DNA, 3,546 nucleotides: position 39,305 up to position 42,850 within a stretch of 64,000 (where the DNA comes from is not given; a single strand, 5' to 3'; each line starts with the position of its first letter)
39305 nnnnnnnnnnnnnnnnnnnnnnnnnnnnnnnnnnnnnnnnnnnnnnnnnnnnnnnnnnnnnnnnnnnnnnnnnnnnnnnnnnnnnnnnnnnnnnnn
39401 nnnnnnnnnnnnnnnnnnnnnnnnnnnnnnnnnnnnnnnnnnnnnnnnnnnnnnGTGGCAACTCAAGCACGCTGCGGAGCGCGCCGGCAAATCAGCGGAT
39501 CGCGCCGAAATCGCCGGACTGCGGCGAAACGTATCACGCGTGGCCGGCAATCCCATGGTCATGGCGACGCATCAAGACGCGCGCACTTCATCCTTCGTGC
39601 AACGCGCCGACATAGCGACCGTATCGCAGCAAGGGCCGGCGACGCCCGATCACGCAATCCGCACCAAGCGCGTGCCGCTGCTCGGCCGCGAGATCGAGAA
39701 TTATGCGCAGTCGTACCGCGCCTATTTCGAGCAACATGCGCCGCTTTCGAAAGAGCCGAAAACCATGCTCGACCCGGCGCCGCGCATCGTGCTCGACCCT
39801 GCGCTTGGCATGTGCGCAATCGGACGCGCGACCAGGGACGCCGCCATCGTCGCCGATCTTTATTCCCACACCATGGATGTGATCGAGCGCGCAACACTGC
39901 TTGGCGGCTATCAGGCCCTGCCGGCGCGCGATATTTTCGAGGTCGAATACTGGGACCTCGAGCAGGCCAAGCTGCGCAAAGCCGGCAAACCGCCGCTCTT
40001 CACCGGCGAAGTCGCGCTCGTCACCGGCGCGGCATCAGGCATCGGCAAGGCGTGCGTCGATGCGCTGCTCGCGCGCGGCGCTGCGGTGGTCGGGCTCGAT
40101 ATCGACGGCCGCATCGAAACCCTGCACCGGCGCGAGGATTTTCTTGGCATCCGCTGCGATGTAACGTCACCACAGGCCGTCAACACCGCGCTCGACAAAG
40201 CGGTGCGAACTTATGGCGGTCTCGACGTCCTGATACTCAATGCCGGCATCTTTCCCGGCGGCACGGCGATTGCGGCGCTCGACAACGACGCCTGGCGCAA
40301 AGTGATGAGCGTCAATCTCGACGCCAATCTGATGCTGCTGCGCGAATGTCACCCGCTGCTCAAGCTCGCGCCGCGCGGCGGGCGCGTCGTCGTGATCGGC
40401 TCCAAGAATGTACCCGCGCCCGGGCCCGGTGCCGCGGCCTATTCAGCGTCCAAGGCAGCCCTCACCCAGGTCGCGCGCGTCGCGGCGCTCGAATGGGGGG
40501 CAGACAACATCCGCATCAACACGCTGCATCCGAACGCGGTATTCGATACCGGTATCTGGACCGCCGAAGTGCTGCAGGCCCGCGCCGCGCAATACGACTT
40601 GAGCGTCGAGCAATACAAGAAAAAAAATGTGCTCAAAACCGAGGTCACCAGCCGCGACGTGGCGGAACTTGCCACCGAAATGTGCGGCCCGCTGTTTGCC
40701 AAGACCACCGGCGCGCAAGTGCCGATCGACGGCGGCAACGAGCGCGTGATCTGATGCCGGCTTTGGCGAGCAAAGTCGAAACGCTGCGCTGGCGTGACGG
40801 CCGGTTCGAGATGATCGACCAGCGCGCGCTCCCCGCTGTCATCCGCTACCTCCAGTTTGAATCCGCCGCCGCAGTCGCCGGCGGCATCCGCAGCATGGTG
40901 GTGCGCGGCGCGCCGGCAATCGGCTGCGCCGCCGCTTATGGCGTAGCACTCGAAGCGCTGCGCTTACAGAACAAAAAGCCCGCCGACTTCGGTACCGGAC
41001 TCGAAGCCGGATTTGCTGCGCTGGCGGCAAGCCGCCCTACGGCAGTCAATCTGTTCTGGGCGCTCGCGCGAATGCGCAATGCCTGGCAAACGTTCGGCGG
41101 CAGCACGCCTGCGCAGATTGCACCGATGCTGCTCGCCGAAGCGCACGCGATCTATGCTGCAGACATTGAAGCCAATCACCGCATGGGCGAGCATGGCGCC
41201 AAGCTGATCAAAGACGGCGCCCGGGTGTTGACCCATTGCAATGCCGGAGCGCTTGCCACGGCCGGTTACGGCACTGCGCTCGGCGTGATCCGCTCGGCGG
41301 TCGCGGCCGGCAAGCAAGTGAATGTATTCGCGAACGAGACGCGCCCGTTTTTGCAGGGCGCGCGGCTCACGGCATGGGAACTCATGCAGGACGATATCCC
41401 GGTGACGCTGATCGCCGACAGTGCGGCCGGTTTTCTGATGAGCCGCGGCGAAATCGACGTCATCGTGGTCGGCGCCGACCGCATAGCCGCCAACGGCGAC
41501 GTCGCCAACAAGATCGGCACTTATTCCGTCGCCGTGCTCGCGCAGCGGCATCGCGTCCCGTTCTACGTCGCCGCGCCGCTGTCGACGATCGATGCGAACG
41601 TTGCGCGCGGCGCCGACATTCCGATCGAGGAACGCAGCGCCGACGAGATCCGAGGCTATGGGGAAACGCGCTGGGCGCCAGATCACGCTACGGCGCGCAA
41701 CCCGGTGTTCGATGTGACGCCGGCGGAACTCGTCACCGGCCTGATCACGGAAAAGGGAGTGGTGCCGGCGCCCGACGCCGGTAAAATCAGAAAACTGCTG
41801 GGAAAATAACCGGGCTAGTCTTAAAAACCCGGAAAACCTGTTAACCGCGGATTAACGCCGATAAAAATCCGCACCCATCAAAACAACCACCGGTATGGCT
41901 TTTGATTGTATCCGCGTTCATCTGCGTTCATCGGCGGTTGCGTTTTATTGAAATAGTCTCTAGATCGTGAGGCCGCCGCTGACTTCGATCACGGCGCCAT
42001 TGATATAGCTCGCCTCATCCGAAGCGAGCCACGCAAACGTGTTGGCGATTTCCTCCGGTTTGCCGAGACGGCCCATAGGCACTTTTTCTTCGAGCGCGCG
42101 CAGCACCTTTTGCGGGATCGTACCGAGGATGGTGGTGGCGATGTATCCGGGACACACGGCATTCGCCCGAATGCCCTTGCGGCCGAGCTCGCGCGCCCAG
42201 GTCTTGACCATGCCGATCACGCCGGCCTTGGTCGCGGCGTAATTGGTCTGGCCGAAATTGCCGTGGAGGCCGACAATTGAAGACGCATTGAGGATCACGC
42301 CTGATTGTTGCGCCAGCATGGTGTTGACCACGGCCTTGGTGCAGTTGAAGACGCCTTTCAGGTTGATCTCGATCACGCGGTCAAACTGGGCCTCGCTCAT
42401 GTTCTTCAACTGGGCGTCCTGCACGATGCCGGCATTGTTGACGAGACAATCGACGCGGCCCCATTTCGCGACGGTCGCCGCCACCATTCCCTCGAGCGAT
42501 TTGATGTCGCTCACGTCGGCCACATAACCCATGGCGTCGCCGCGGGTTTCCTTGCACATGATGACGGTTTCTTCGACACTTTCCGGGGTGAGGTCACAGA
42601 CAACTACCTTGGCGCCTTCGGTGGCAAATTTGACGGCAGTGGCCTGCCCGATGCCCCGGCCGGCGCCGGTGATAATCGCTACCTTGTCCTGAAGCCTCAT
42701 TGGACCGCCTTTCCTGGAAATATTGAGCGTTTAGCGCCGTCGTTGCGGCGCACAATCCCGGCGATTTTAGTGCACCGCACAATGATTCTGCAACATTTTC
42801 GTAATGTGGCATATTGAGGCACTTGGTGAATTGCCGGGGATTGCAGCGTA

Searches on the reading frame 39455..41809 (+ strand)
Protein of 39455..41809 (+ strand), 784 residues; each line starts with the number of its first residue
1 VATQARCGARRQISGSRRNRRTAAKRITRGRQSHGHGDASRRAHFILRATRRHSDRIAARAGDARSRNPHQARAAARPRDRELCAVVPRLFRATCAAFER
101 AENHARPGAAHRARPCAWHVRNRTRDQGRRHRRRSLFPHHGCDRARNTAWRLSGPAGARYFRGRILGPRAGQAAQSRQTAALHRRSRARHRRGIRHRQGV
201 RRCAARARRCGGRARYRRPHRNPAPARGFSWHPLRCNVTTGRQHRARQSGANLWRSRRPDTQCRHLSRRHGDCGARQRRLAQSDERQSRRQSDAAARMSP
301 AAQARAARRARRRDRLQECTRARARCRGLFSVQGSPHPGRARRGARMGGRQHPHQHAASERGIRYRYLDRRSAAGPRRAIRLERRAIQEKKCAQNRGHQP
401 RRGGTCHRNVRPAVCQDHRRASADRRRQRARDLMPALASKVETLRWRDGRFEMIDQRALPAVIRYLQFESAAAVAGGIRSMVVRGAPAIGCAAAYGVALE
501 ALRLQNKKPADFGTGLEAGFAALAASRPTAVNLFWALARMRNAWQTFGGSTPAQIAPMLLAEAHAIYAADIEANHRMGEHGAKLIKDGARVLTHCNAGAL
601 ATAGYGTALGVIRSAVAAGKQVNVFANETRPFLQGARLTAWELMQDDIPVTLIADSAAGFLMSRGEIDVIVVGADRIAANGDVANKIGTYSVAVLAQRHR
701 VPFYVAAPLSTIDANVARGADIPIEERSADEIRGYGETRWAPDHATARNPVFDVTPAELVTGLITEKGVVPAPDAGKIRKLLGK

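Call 47: search_protein_families(library=pfam, proteins=[window:39455-41809:+], max_evalue=0.0001)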
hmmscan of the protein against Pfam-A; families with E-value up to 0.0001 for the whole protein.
window:39455-41809:+ (784 aa): 1 family
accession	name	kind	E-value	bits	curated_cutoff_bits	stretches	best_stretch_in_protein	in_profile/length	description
PF01008.23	IF-2B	-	8.7e-87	291.3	22.4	1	483-771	2-279/280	Initiation factor 2 subunit family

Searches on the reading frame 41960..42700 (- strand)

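Call 47: search_protein_families(library=pfam, proteins=[window:41960-42700:-], max_evalue=0.0001)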
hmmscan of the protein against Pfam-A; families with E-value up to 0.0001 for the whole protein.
window:41960-42700:- (246 aa): 3 families
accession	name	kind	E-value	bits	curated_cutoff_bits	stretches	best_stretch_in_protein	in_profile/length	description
PF13561.12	adh_short_C2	-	3.1e-69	233.6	27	1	12-245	1-236/236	Enoyl-(Acyl carrier protein) reductase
PF00106.31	adh_short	-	1.9e-61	207.4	26.6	1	6-196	1-191/195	short chain dehydrogenase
PF08659.16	KR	-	1.3e-17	64.8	22.6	1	9-170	4-165/180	KR domain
